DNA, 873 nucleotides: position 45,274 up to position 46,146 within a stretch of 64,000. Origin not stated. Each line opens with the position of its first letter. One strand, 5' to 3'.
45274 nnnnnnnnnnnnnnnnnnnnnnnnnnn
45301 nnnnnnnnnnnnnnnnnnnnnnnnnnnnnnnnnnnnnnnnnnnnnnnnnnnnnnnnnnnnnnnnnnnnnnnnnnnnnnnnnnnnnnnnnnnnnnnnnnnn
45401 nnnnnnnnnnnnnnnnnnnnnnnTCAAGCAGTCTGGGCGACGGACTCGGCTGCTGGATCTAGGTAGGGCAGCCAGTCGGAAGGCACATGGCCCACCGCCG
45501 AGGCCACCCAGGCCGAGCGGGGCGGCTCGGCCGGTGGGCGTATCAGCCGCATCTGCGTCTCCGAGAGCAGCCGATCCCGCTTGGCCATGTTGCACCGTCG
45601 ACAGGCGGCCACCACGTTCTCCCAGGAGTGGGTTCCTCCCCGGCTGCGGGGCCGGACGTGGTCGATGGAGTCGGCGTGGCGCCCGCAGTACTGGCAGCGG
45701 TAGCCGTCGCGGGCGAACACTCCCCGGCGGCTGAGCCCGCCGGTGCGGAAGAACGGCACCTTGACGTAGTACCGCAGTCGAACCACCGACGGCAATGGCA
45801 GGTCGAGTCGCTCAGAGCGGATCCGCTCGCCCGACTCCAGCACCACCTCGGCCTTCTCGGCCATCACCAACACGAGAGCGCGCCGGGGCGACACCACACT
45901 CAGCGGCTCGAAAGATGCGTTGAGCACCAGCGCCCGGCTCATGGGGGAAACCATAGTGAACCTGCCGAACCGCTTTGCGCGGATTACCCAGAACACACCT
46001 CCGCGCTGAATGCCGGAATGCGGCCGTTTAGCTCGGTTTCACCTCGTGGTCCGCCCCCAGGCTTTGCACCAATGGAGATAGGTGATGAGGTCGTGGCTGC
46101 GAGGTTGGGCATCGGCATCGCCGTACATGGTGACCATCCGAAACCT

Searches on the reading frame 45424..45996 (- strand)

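Call 3: search_protein_families(library=pfam, proteins=[window:45424-45996:-], max_evalue=0.01)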
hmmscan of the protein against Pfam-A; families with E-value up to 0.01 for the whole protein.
window:45424-45996:- (190 aa): 3 families
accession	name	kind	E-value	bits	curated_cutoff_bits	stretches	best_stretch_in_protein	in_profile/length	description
PF01844.29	HNH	-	9.8e-14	51.7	21.4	1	101-142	1-47/47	HNH endonuclease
PF14279.12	HNH_5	-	4.4e-13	49.4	27.5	1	101-150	1-54/56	HNH endonuclease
PF13395.12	HNH_4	-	0.00072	19.9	22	1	111-142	20-51/54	HNH endonuclease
